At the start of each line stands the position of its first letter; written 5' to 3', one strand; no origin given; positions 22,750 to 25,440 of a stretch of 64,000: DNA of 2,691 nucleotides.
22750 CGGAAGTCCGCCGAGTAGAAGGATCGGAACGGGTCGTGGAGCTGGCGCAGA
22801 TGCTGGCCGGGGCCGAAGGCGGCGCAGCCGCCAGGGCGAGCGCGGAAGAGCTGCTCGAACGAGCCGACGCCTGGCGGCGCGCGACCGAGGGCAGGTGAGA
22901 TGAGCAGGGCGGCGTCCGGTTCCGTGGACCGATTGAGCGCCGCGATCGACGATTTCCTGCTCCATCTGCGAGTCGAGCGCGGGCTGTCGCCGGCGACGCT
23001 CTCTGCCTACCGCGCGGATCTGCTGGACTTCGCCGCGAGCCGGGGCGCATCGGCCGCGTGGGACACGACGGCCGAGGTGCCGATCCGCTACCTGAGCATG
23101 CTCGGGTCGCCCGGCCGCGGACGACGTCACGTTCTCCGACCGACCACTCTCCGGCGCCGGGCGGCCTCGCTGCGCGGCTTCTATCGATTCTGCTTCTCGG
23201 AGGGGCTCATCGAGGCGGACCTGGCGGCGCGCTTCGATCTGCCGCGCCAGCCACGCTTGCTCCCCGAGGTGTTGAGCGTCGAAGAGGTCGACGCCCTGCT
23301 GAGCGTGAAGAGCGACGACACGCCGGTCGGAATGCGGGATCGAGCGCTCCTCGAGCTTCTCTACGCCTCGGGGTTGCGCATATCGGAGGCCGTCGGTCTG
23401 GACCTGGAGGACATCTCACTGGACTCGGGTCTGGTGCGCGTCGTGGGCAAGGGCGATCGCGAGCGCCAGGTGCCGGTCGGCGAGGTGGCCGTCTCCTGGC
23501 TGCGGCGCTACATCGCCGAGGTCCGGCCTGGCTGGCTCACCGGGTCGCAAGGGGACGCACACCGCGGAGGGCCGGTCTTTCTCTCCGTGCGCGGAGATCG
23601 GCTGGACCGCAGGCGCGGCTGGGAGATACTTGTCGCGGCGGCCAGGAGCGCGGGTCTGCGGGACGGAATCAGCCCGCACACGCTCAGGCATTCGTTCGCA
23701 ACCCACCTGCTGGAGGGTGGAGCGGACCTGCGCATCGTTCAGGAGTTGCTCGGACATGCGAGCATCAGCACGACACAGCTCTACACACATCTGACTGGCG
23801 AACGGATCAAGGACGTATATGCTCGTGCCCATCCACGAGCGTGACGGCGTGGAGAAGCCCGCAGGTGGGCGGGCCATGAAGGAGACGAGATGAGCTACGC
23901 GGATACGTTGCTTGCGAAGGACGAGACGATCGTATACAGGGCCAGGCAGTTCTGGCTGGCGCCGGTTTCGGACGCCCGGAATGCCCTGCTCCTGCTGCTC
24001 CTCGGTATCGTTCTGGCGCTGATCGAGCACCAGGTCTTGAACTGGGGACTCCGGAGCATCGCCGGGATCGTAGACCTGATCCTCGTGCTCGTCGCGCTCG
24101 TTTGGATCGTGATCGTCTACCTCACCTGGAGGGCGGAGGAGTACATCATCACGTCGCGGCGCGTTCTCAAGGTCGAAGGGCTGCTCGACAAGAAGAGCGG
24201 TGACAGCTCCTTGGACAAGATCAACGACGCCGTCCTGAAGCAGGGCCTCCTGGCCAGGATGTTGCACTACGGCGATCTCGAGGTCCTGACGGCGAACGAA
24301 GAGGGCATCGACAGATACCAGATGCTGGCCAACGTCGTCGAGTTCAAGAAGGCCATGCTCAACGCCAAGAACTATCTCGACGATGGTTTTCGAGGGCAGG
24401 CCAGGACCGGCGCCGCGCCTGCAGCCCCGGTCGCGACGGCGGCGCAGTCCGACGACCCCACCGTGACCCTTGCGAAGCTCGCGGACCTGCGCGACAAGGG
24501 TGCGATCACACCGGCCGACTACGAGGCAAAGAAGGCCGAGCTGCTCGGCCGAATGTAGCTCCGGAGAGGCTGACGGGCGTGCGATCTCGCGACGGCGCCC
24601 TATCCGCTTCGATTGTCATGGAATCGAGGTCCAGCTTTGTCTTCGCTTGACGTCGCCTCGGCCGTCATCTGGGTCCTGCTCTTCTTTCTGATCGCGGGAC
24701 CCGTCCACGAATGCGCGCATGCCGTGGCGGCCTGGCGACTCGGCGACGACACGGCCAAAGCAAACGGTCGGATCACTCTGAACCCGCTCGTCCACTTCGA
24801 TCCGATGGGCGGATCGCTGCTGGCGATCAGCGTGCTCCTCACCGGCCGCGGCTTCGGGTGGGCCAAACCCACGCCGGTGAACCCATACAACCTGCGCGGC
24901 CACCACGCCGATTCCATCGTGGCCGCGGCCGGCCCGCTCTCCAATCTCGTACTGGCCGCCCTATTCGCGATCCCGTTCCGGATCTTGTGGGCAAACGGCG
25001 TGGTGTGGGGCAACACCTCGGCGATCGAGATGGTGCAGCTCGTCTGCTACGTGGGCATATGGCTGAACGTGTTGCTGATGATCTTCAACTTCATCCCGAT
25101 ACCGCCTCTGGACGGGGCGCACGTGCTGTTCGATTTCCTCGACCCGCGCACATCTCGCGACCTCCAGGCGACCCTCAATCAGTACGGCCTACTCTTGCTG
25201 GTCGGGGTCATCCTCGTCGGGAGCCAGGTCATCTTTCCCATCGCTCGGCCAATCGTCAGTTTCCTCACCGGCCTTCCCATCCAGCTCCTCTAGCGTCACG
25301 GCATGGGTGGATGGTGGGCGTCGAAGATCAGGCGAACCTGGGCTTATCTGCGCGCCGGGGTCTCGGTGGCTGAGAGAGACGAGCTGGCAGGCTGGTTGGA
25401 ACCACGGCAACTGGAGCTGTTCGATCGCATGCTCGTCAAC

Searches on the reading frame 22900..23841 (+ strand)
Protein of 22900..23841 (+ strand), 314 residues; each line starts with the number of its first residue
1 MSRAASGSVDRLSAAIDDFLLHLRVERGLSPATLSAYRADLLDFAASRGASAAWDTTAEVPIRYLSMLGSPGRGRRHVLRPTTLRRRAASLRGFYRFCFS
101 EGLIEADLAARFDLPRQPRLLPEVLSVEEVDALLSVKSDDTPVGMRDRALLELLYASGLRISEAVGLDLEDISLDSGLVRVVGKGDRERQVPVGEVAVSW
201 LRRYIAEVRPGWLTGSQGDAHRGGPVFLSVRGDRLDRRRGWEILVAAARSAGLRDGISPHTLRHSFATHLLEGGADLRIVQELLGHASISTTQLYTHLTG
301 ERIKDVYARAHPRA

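Call 32: search_protein_families(library=pfam, proteins=[window:22900-23841:+], max_evalue=0.0001)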
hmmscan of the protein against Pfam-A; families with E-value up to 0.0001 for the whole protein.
window:22900-23841:+ (314 aa): 2 families
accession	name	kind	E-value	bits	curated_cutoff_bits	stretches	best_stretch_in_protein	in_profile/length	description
PF00589.27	Phage_integrase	-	3.2e-46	157.7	27.1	1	124-299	2-169/172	Phage integrase family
PF02899.23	Phage_int_SAM_1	-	3.1e-11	43.8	22.3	1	16-102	1-83/83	Phage integrase, N-terminal SAM-like domain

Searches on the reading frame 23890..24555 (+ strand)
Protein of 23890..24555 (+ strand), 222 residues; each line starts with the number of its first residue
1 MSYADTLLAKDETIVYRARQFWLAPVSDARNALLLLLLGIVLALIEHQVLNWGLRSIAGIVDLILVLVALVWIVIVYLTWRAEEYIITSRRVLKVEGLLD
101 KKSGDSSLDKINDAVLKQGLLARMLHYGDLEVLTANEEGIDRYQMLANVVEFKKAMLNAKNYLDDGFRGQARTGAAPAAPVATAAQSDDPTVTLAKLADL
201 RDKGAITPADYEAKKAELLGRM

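Call 32: search_protein_families(library=pfam, proteins=[window:23890-24555:+], max_evalue=0.0001)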
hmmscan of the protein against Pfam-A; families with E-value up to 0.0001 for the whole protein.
window:23890-24555:+ (222 aa): 2 families
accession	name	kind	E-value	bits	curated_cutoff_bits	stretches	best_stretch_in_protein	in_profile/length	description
PF03703.20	bPH_2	-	5.8e-11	42.9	22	1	80-139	1-60/78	Bacterial PH domain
PF09851.14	SHOCT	-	4.6e-09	36.2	27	1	194-219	3-28/28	Short C-terminal domain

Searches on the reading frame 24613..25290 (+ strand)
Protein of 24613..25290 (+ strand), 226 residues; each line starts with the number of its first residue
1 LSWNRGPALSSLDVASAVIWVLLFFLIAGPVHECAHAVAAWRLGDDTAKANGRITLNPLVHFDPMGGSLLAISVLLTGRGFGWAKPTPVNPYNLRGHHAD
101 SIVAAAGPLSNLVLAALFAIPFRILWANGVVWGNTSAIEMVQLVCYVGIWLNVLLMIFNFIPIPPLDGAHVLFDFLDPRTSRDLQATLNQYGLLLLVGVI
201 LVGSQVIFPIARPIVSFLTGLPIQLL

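Call 32: search_protein_families(library=pfam, proteins=[window:24613-25290:+], max_evalue=0.0001)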
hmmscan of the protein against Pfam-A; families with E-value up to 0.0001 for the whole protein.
window:24613-25290:+ (226 aa): 1 family
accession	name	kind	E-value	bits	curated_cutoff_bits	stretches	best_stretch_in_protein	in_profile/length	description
PF02163.28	Peptidase_M50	-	7.5e-16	58.6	27.2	1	133-197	152-219/221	Peptidase family M50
